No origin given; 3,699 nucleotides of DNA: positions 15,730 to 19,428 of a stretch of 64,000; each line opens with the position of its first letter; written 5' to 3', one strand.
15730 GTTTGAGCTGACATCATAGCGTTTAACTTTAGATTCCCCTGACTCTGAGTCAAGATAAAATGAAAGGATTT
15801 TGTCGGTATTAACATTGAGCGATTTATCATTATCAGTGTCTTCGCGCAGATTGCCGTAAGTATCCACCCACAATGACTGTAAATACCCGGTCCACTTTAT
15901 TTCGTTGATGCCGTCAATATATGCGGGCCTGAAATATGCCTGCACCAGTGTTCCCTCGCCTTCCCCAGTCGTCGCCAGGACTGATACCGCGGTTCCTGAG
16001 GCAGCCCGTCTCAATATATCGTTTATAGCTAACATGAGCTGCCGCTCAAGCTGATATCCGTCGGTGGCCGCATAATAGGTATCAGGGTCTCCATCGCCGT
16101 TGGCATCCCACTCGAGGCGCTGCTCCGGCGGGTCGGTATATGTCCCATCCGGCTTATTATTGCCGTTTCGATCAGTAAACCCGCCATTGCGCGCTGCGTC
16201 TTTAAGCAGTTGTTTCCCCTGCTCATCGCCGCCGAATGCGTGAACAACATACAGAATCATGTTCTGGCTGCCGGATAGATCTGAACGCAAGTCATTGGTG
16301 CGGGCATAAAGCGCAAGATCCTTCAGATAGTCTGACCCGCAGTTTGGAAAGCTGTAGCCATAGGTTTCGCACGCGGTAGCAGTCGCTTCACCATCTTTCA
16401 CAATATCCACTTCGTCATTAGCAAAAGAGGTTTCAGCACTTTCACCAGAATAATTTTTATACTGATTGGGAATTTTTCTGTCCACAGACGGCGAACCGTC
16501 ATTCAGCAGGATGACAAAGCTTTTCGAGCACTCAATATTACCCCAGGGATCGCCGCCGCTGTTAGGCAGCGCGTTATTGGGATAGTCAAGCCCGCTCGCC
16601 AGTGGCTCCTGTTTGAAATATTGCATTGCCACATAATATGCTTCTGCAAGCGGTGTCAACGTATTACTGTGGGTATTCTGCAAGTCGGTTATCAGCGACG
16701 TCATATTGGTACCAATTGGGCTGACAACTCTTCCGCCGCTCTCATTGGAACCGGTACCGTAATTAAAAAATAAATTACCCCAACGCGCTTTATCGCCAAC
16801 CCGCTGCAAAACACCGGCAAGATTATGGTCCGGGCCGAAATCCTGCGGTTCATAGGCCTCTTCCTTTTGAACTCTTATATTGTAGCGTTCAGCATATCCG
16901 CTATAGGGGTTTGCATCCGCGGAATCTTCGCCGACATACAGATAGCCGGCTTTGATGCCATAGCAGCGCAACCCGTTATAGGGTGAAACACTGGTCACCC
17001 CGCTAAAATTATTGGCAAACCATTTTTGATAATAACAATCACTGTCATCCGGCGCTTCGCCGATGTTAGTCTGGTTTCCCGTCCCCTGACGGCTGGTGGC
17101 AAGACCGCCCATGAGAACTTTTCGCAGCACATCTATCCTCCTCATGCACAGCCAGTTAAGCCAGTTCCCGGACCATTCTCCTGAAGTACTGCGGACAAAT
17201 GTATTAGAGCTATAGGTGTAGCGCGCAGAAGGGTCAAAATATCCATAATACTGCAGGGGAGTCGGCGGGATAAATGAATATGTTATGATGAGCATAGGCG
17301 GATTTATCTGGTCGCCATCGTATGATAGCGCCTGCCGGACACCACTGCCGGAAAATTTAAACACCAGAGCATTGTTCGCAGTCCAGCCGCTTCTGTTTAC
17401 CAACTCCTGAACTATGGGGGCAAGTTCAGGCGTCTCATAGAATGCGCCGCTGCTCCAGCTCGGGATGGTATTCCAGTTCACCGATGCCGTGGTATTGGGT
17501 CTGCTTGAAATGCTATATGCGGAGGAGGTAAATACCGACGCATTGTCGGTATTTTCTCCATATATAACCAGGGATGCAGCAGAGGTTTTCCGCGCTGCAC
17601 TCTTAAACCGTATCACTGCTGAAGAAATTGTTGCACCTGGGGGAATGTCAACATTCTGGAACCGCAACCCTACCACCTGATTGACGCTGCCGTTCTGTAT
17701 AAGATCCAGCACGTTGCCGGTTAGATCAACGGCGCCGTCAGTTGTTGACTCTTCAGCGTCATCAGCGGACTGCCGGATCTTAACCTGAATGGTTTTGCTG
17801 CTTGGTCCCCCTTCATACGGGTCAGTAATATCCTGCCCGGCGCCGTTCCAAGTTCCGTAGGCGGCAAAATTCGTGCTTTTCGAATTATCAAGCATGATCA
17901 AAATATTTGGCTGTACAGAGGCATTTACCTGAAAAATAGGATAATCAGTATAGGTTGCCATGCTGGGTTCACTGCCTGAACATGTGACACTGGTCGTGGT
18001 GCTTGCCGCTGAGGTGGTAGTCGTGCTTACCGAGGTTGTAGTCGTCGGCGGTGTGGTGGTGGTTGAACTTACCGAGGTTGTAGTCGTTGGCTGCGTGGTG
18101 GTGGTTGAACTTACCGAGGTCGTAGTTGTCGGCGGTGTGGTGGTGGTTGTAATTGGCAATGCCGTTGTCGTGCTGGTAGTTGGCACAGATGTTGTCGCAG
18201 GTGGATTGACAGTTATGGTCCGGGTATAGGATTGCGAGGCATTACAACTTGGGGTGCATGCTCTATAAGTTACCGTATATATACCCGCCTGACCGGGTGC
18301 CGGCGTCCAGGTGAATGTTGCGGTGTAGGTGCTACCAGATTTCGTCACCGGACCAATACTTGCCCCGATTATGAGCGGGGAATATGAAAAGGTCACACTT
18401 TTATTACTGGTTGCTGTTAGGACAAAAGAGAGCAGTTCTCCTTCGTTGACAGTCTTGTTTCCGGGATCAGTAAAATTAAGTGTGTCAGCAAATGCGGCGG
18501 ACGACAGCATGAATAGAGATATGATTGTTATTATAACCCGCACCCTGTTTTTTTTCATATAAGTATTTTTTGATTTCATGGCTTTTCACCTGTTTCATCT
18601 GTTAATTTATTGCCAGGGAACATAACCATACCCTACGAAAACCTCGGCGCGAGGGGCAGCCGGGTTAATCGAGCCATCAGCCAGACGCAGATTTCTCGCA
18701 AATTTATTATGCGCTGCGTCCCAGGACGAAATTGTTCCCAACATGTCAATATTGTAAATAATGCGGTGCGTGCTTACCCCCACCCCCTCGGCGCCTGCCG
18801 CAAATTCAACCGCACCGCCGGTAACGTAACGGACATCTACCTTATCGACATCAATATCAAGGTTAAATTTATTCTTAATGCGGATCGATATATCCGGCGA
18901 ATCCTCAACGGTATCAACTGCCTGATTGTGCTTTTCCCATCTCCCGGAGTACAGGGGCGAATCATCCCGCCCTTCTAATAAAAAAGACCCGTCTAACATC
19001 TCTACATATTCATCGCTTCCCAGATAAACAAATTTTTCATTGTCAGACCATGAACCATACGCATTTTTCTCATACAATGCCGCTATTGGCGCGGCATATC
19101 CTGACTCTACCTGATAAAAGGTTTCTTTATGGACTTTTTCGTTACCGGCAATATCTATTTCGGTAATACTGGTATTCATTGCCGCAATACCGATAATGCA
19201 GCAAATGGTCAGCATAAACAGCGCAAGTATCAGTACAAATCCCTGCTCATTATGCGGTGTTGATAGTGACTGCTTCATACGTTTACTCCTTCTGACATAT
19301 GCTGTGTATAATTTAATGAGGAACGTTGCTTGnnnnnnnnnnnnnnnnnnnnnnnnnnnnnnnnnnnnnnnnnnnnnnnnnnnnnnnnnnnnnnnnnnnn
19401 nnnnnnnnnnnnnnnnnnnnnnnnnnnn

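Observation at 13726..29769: Tandem duplication of an entire type IV pilus minor-pilin/tip-adhesin operon with diversified giant PilY1 adhesins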

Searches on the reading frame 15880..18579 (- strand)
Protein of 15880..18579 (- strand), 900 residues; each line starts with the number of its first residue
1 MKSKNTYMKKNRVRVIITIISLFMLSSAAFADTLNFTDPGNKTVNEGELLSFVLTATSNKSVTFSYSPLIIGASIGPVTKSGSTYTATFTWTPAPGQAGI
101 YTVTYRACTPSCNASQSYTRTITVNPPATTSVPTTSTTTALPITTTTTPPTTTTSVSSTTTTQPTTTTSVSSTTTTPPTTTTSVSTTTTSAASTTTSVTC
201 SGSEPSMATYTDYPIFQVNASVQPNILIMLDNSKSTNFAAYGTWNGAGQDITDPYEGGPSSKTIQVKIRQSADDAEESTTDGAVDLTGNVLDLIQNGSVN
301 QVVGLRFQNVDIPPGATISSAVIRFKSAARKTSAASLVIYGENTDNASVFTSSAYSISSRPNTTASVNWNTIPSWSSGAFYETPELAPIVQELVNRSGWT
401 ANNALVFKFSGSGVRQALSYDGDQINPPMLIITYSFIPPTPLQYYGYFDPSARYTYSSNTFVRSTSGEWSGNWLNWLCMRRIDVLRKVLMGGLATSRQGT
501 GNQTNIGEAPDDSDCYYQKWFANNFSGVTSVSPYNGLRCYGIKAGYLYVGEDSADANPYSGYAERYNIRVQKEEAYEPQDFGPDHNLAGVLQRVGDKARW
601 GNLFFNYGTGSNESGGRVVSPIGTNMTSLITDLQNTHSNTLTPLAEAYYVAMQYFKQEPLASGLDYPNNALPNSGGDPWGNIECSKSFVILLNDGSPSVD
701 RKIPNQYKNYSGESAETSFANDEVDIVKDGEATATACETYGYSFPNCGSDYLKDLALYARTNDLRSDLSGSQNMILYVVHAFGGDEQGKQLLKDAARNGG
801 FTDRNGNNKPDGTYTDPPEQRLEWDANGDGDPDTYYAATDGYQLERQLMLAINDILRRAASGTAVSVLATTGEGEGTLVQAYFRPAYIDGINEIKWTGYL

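Call 9: search_protein_families(library=pfam, proteins=[window:15880-18579:-], max_evalue=10)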
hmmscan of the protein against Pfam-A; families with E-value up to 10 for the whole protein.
window:15880-18579:- (900 aa): 2 families
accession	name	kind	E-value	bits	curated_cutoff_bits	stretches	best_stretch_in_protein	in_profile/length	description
PF06925.17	MGDG_synth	-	0.083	13.4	25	1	626-665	119-158/169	Monogalactosyldiacylglycerol (MGDG) synthase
PF10428.14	SOG2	-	4.9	6.9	26.9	1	110-235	223-345/475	RAM signalling pathway protein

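Call 49: predict_structure(alignment_id=A2)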
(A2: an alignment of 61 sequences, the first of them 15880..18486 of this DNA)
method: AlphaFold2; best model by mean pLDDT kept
length: 869 residues; sequences in the alignment: 61
mean_pLDDT: 77.0   pTM: 0.66
mean pLDDT of the five models: 77.0, 76.9, 75.8, 75.3, 74.3
residues with pLDDT >= 90: 417; 70-90: 182; 50-70: 92; < 50: 178
segments of 3 or more residues with pLDDT < 50: 1-4, 6-37, 77-85, 95-176, 178-187, 696-698, 832-849, 852-854, 860-862
pLDDT, mean of each block of 10 residues (from residue 1): 42 34 35 40 63 67 61 49 47 48 32 32 28 29 30 33 41 44 48 92 94 90 83 89 94 91 78 96 91 91 92 97 96 96 90 97 94 96 90 84 82 95 96 94 97 96 91 94 91 78 91 95 82 96 94 92 90 79 89 92 91 94 93 87 77 87 85 88 59 48 59 77 96 89 95 85 96 93 95 95 95 94 84 45 46 49 50
secondary structure, 60 per line:
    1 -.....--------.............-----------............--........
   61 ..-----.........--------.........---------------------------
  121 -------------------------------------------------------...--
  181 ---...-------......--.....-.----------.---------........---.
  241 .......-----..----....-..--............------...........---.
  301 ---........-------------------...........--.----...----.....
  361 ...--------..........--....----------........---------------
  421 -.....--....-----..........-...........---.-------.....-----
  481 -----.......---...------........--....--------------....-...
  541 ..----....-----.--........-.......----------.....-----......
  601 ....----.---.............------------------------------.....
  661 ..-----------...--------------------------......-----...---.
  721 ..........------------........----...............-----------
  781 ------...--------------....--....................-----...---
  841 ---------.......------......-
elements in order (helices of 4 or more, strands of 3 or more residues): E2-6 H15-27 E39-50 E53-62 E68-76 E85-93 E194-199 H203-206 E229-236 E243-247 E259-262 E268-279 E286-296 E304-311 E331-341 E349-351 H356-363 E372-381 E384-387 E398-405 E422-426 E429-432 H440-447 H450-459 E471-475 E486-492 E505-512 E515-518 E533-536 E538-542 H559-566 E568-574 E585-589 H595-604 H613-625 E656-662 H703-708 H720-730 E743-750 H755-769 E804-807 H810-829 E835-837 E850-856 E863-868

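Call 52: fold_search(model_id=the predicted structure, library=pdb)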
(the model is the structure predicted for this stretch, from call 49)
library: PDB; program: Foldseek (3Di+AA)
matches with E <= 10: 518; with E <= 0.001: 9
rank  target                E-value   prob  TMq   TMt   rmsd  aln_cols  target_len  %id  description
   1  8wab_B                1.2e-06  1.00  0.16  0.67   4.3       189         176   18  Crystal structure of a chondroitin sulfate-binding carbohydrate binding module of a chondroitinase (released 2024-01-17)
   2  8wab_A                2.3e-06  1.00  0.16  0.63   4.6       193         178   19  Crystal structure of a chondroitin sulfate-binding carbohydrate binding module of a chondroitinase (released 2024-01-17)
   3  4yci_B                1.1e-05  1.00  0.14  0.53   5.0       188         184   14  non-latent pro-bone morphogenetic protein 9 (released 2015-03-04)
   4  4ycg_B                2.4e-05  1.00  0.14  0.49   5.3       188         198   13  Pro-bone morphogenetic protein 9 (released 2015-03-04)
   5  7vbo                  4.5e-05  1.00  0.13  0.50   6.9       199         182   12  Alginate binding domain CBM (released 2022-09-07)
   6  8udz_B                1.7e-04  1.00  0.12  0.31  10.1       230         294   11  The Structure of LTBP-49247 Fab Bound to TGFbeta1 Small Latent Complex (released 2024-07-17)
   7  5j96_C                2.8e-04  0.33  0.09  0.15  19.3       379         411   10  Crystal structure of Slow Bee Paralysis Virus at 3.4A resolution (released 2016-06-08)
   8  5ntu_A                3.3e-04  1.00  0.12  0.28  10.9       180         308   10  Crystal Structure of human Pro-myostatin Precursor at 2.6 A Resolution (released 2018-01-17)
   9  6sf2_F                3.5e-04  1.00  0.13  0.53   5.1       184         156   14  Ternary complex of human bone morphogenetic protein 9 (BMP9) growth factor domain, its prodomain and extracellular dom (released 2020-04-08)
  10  1w99                  1.4e-03  0.94  0.10  0.14  11.0       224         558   10  Mosquito-larvicidal toxin Cry4Ba from Bacillus thuringiensis ssp. Israelensis (released 2005-04-11)
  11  8vsd_F                2.0e-03  0.91  0.12  0.29  16.3       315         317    8  avb8/L-TGF-b1/GARP (released 2024-09-11)
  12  6r3m_A                2.0e-03  0.47  0.09  0.26  12.6       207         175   10  Family 11 Carbohydrate-Binding Module from Clostridium thermocellum in complex with beta-1,3-1,4-mixed-linked tetrasac (released 2020-02-05)
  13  6crj_B                2.6e-03  0.16  0.09  0.13  28.4       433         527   10  Mouse norovirus model using the crystal structure of MNV P domain and the Norwalkvirus shell domain (released 2018-04-04)
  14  4moa                  2.9e-03  0.82  0.09  0.13  10.3       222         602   10  Crystal structure of CRY4BA-R203Q TOXIN (released 2014-12-10)
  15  9fmt_A                3.1e-03  1.00  0.11  0.14   6.2       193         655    8  Cryo-EM structure of the BcsB hexameric crown from the E. coli cellulose secretion macrocomplex (released 2024-10-16)
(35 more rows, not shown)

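Call 56: search_solved_structures(query=A2, max_evalue=10)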
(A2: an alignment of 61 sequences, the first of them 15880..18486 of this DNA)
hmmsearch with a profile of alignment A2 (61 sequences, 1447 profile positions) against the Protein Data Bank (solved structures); distinct sequences matched with E-value up to 10: 8.
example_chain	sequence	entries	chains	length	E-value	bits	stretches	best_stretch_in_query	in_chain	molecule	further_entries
3hx6_A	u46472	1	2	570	2.6e-41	144.6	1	851-1384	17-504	Type 4 fimbrial biogenesis protein PilY1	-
6tje_A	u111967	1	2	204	0.021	15.7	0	919-934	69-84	Cake5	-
6tjg_A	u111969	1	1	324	0.022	15.7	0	919-934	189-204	Cake8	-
6tjf_A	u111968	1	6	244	0.025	15.5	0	919-934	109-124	Cake6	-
6tjd_A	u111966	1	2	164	0.046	14.6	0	919-934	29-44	Cake4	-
6tjc_A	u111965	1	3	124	0.09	13.6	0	919-934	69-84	Cake3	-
6tjb_A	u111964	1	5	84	0.57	11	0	919-935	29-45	Cake2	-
9f6v_D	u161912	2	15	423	0.59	10.9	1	1345-1402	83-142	Asgard tubulin B homolog (AtubB2) from Candidatus Lokiarchaeum ossiferum | Asgard tubulin AtubB2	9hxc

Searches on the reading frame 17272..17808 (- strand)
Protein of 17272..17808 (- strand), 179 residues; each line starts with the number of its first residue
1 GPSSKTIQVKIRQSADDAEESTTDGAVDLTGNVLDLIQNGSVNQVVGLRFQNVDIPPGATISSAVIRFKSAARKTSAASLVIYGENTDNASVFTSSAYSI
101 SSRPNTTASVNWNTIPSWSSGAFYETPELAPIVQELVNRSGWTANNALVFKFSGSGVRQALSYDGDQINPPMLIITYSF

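Call 65: search_protein_families(library=pfam, proteins=[window:17272-17808:-], max_evalue=10)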
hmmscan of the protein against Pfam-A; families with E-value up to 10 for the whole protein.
seq(179 aa): 1 family
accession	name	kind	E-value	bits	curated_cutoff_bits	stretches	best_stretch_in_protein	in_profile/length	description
PF24517.2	CBM96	-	0.0019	18.5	26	1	67-118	45-98/164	Carbohydrate-binding module family 96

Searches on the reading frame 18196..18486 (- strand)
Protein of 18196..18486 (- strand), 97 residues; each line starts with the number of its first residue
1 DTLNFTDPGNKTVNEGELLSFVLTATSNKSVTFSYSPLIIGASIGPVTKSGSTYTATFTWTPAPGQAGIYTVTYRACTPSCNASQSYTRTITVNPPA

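Call 64: search_solved_structures(query=window:18196-18486:-, max_evalue=10)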
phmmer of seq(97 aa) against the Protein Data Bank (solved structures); distinct sequences matched with E-value up to 10: 13.
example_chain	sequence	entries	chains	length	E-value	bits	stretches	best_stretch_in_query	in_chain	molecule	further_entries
6v3p_C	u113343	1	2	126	0.13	15.8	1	7-41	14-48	IgA FC receptor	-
1a8z_A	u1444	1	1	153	0.15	15.5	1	18-66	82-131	RUSTICYANIN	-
2cak_A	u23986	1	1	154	0.32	14.5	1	31-66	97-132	RUSTICYANIN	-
1e30_A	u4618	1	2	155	0.42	14.1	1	31-66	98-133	RUSTICYANIN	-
1cur_A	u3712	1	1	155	0.45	14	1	31-66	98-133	CU(I) RUSTICYANIN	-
1gy2_A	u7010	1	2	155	0.47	14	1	31-66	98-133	RUSTICYANIN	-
1rcy_A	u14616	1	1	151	0.54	13.8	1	31-66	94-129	RUSTICYANIN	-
1a3z_A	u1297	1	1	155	0.55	13.8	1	31-66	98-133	RUSTICYANIN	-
2cal_A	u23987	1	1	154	0.59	13.7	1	31-66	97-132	RUSTICYANIN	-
1gy1_A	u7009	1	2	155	0.69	13.5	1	35-66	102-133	RUSTICYANIN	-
2zah_A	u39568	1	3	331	0.93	13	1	17-67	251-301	Coat protein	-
9ofs_A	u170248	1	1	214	2.1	11.9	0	54-71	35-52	Immunoglobulin heavy constant alpha 2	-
9ov2_A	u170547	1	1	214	2.2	11.8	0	54-71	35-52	IGA2M1 FC FRAGMENT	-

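Call 65: search_protein_families(library=pfam, proteins=[window:18196-18486:-], max_evalue=10)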
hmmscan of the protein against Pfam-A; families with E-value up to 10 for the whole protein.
seq(97 aa): 10 families
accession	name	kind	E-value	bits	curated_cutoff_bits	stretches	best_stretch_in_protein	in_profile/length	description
PF05345.18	He_PIG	-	0.00067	20.5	24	1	7-92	6-96/96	Putative Ig domain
PF17963.7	Big_9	-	0.0012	20.1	23.6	1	11-92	11-87/89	Bacterial Ig domain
PF16403.11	Bact_surface_Ig-like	-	0.0067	16.9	27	1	66-93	45-71/71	Bacterial surface protein, Ig-like domain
PF17957.7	Big_7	-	0.043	14.9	24.1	1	3-73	3-69/70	Bacterial Ig domain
PF09134.16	Invasin_D3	-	0.064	14.2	33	1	26-75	38-81/98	Invasin, domain 3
PF01492.22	Gemini_C4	-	0.074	13.4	29.1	1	50-92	16-57/84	Geminivirus C4 protein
PF07705.17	CARDB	-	0.082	13.6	22.7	1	49-75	58-82/101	CARDB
PF25275.1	Golvesin_C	-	0.085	13.4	31.6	1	49-84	34-69/132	Golvesin C-terminal domain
PF00041.27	fn3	-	0.1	13.2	25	1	50-85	10-47/84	Fibronectin type III domain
PF19406.5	PKD_5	-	0.3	11.5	25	1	12-95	2-86/88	PKD-like domain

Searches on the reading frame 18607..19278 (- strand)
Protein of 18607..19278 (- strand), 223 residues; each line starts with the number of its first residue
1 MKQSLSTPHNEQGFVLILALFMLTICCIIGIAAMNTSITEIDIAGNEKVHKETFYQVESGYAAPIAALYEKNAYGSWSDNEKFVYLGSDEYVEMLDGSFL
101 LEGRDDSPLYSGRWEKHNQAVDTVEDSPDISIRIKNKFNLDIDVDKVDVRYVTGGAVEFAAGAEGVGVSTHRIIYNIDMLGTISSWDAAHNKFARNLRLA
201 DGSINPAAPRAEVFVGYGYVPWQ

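Call 3: search_protein_families(library=pfam, proteins=[window:18607-19278:-], max_evalue=0.01)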
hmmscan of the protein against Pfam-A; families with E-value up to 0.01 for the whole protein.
window:18607-19278:- (223 aa): 1 family
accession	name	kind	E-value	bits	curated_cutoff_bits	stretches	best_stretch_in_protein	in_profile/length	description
PF14341.11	PilX_N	-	2.7e-06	27.7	25.5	1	12-61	1-50/51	PilX N-terminal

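Call 4: search_protein_families(library=ncbifam, proteins=[window:18607-19278:-], max_evalue=0.01)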
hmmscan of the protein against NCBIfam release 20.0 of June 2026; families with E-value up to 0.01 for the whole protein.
window:18607-19278:- (223 aa): 0 families

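Call 77: find_encoding_contigs(protein=window:18607-19278:-, flank=10000, max_places=6)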
Protein window:18607-19278:- (223 aa): 4 contigs read that carry it; 2 places shown.
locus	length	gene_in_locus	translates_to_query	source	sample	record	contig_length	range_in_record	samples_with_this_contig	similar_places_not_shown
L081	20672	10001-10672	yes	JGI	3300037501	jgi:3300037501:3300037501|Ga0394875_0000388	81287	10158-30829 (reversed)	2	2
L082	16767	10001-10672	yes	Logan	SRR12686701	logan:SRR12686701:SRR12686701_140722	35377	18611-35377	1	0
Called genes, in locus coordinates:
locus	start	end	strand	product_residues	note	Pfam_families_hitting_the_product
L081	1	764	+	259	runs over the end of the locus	PF07963:N_methyl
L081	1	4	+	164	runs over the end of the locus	PF07963:N_methyl (weak), PF12019:GspH (weak)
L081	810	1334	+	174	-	-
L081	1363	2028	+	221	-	-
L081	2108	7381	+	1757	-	PF28373:PilY1_homolog_dom, PF07691:PA14 (weak), PF05567:T4P_PilY1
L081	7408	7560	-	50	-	-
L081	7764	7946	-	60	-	-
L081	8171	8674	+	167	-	PF07963:N_methyl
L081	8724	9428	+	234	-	PF07963:N_methyl, PF27121:PpdB (weak)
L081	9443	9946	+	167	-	PF07963:N_methyl (faint)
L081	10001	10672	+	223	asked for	PF14341:PilX_N (weak)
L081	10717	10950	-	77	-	-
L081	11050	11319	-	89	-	-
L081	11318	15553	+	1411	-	PF28373:PilY1_homolog_dom, PF05567:T4P_PilY1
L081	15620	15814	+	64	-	-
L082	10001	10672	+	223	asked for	PF14341:PilX_N (weak)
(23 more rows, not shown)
